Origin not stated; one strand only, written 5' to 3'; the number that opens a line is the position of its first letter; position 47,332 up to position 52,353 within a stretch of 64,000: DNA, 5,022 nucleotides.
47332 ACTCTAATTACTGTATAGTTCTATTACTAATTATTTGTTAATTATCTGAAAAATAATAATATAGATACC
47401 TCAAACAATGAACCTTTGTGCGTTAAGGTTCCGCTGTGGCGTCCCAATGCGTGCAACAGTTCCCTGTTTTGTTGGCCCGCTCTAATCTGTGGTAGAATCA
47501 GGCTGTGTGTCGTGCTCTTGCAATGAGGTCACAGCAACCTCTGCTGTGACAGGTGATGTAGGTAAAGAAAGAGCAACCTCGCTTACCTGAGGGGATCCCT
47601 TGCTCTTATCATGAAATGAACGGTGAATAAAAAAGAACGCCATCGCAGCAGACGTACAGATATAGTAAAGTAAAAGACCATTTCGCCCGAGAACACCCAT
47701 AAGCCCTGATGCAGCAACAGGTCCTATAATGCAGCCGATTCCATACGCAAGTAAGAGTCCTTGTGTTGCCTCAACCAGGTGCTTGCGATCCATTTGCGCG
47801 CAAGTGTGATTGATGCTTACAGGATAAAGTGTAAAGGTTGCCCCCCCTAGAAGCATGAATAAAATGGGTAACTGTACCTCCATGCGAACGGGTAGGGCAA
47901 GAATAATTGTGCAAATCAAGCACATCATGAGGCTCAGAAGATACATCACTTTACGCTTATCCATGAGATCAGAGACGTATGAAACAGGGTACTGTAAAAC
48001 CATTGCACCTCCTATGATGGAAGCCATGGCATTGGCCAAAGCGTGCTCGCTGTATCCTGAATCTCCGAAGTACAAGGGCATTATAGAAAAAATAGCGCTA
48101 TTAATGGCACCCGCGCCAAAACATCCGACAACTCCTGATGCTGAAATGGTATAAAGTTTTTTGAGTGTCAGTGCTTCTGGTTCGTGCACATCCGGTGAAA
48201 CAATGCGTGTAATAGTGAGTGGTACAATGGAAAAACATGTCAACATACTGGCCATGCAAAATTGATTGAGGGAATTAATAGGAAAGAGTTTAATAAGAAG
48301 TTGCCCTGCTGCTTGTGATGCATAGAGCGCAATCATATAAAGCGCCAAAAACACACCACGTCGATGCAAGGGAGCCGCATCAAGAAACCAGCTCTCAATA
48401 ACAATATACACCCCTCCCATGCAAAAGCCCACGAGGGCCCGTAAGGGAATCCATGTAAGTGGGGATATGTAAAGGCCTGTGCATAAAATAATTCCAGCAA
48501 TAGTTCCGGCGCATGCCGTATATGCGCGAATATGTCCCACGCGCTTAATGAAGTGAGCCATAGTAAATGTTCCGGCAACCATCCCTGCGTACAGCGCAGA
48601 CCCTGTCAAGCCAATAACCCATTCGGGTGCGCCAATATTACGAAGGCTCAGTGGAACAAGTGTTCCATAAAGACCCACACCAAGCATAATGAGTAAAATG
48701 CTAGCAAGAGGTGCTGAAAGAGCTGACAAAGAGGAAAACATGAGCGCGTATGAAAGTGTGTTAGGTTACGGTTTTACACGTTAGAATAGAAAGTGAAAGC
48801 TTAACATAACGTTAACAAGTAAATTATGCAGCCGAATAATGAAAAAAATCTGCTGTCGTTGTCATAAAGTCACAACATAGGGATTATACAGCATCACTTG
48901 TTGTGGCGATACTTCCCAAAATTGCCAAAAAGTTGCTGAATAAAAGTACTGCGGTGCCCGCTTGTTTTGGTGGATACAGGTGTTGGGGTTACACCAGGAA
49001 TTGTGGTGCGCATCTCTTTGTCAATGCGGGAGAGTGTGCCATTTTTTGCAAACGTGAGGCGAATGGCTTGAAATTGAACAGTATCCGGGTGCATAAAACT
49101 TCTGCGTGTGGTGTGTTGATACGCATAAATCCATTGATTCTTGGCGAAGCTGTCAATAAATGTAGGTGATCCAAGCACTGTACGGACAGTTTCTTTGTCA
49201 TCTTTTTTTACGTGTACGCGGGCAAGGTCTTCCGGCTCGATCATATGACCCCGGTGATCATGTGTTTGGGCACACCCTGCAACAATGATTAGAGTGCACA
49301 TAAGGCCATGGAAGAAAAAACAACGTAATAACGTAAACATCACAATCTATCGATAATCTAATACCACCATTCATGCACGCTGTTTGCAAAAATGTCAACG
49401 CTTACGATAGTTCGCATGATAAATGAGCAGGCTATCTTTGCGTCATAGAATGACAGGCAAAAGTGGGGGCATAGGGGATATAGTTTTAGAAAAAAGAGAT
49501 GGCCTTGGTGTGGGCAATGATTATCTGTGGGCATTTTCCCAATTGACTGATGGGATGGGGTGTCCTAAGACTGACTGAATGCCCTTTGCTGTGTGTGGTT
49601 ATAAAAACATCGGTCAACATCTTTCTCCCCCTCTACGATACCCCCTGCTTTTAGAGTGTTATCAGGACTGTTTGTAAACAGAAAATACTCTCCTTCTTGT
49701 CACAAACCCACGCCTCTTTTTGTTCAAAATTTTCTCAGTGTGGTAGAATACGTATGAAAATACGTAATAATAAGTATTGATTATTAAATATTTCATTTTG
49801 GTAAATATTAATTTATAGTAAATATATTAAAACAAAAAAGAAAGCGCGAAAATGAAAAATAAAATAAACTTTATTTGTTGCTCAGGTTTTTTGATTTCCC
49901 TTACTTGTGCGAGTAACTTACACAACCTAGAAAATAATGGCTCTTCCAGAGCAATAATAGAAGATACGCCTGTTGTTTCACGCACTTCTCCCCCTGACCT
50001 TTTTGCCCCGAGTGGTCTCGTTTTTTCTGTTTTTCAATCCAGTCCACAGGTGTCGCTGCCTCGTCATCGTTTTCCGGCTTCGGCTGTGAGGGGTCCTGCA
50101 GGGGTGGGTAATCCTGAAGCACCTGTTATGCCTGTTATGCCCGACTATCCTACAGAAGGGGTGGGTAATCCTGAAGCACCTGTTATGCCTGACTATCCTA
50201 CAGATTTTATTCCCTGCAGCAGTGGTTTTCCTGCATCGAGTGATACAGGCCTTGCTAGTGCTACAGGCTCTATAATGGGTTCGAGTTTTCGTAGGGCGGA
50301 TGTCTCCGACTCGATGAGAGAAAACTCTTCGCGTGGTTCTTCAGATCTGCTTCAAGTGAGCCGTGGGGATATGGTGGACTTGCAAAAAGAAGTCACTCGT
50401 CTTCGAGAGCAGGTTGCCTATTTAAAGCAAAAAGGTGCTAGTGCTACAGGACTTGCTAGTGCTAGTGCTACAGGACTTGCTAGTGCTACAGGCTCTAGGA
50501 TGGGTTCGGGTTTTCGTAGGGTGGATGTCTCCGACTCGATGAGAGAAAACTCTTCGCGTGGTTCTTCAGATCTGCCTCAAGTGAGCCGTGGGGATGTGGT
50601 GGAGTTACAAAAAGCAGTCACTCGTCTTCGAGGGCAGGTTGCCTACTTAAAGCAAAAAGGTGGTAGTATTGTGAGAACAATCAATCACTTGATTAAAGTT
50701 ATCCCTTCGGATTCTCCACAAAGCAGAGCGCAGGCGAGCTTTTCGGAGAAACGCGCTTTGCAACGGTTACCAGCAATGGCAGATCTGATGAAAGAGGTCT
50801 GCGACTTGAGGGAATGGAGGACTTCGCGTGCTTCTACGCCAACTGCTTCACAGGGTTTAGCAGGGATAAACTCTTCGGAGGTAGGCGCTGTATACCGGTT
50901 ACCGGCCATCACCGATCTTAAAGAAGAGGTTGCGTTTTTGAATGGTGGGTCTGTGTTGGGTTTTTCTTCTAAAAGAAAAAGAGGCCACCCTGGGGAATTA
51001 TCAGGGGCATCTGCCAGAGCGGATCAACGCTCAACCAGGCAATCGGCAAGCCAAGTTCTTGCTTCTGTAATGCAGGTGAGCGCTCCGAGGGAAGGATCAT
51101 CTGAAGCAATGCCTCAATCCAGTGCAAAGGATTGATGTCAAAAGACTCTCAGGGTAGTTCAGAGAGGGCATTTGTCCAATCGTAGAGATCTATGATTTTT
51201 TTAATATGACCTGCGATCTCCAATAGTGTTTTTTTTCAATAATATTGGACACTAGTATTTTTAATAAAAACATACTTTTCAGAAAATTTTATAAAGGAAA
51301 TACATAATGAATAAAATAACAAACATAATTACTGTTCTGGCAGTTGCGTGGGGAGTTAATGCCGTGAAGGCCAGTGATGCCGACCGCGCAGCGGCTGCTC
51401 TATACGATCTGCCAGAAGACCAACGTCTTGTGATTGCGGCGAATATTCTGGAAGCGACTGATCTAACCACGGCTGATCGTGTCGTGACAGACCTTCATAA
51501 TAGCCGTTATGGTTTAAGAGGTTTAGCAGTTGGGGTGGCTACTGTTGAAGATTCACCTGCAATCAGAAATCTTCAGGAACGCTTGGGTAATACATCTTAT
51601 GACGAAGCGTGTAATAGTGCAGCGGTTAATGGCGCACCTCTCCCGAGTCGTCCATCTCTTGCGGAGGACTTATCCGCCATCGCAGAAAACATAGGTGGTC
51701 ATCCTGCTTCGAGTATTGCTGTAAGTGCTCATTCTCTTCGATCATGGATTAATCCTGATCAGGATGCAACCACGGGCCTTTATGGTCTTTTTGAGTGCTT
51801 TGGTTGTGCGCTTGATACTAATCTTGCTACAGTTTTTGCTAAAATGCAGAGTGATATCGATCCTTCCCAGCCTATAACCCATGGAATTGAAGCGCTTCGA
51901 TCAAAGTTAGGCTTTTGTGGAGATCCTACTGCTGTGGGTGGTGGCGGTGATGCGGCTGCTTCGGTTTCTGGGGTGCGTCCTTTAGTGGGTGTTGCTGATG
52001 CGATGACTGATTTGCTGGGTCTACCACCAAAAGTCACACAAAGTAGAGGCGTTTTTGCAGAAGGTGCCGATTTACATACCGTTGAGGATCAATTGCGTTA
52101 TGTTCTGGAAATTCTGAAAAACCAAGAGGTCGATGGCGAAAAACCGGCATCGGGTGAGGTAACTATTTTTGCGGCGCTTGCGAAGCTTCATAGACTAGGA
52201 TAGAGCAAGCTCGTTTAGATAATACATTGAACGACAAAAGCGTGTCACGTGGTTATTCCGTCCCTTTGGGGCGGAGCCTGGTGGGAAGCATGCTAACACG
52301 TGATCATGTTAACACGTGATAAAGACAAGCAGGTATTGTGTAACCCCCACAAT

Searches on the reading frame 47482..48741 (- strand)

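Call 6: search_protein_families(library=pfam, proteins=[window:47482-48741:-], max_evalue=0.01)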
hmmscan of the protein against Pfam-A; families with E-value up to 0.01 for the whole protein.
window:47482-48741:- (419 aa): 2 families
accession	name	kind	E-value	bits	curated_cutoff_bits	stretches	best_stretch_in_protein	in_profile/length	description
PF07690.21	MFS_1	-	4.5e-23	82.2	33.4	2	206-387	4-187/347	Major Facilitator Superfamily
PF04178.18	Got1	-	0.0031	18.5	24.6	1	203-309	3-107/110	Got1/Sft2-like family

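Call 7: search_protein_families(library=ncbifam, proteins=[window:47482-48741:-], max_evalue=0.01)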
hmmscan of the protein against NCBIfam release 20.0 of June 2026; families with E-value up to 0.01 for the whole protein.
window:47482-48741:- (419 aa): 1 family
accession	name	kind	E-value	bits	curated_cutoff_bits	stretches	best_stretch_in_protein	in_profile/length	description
NF002962.0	PRK03633.1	equivalog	4.1e-52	177.5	361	1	12-371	12-366/382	MFS transporter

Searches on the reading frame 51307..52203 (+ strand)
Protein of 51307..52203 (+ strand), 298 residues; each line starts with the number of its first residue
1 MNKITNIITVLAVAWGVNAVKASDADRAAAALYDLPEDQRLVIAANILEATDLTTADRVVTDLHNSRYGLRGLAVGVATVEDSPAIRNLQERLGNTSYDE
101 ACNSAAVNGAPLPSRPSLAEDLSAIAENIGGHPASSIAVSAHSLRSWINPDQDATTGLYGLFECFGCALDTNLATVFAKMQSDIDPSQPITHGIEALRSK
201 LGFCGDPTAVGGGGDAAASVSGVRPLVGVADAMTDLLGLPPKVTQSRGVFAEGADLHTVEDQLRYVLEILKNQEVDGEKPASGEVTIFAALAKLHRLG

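Call 6: search_protein_families(library=pfam, proteins=[window:51307-52203:+], max_evalue=0.01)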
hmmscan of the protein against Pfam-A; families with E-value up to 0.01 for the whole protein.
window:51307-52203:+ (298 aa): 0 families

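Call 7: search_protein_families(library=ncbifam, proteins=[window:51307-52203:+], max_evalue=0.01)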
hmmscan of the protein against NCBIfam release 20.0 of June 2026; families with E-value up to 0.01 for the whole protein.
window:51307-52203:+ (298 aa): 0 families

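Call 16: find_homologous_proteins(query=window:51307-52203:+, max_evalue=0.01)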
Query window:51307-52203:+ (298 aa): 1 proteins with E <= 0.01 among 8000 candidates.
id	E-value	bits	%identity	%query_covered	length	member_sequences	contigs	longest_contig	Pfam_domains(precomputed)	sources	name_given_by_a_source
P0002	3.3e-190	649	100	100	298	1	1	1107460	-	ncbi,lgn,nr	ncbi:MAG: hypothetical protein H6849_03980 [Alphaproteobacteria bacterium]|nr:MAG: hypothetical prot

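Call 26: search_protein_representatives(alignment_id=A3)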
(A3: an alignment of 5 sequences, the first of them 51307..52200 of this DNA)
Query: 5 sequences, 255 profile positions. Proteins with E-value up to 0.001 (for the whole library): 2; up to 1e-10: 2; up to 1e-30: 2. The best 2 are listed.
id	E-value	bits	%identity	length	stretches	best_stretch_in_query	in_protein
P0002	4.6e-142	488.7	-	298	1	1-255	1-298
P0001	8.7e-33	130.7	-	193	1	1-95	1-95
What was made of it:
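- Tried and rejected: A family profile against 1.84 billion representatives gave only p193 and p298 themselves (call 26).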

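Call 44: predict_structure(alignment_id=A3)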
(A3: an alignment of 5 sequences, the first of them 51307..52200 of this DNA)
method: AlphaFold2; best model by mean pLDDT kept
length: 298 residues; sequences in the alignment: 5
mean_pLDDT: 38.9   pTM: 0.22
mean pLDDT of the five models: 38.9, 34.8, 34.5, 33.3, 33.1
residues with pLDDT >= 90: 0; 70-90: 0; 50-70: 19; < 50: 279
segments of 3 or more residues with pLDDT < 50: 1-39, 48-59, 64-107, 109-262, 273-298
pLDDT, mean of each block of 10 residues (from residue 1): 37 37 44 47 49 45 41 28 37 40 43 38 36 31 34 39 34 35 36 39 35 33 34 38 36 41 52 45 43 39
secondary structure, 60 per line:
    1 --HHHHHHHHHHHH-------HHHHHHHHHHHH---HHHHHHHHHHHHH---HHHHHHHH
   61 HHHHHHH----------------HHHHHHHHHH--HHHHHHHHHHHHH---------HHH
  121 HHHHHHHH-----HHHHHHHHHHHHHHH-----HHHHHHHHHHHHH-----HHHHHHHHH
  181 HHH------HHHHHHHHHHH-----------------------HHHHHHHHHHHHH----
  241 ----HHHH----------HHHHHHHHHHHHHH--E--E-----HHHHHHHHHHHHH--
elements in order: H3-14 H22-33 H37-49 H53-67 H84-93 H96-108 H118-128 H134-148 H154-166 H172-183 H190-200 H224-236 H245-248 H259-272 H284-296

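Call 58: search_solved_structures(query=A3, max_evalue=1)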
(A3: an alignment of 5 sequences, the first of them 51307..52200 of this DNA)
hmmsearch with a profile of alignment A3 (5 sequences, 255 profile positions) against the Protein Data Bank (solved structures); distinct sequences matched with E-value up to 1: 2.
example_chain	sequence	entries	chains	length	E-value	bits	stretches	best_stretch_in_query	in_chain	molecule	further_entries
4gwr_A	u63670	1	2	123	0.098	15.8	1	53-77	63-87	Protein disulfide-isomerase A6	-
1x5d_A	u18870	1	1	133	0.11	15.6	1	53-77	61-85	Protein disulfide-isomerase A6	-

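Call 59: search_protein_families(library=phrogs, proteins=[window:51307-52203:+], max_evalue=0.01)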
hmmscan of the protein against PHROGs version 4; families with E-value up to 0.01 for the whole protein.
window:51307-52203:+ (298 aa): 0 families
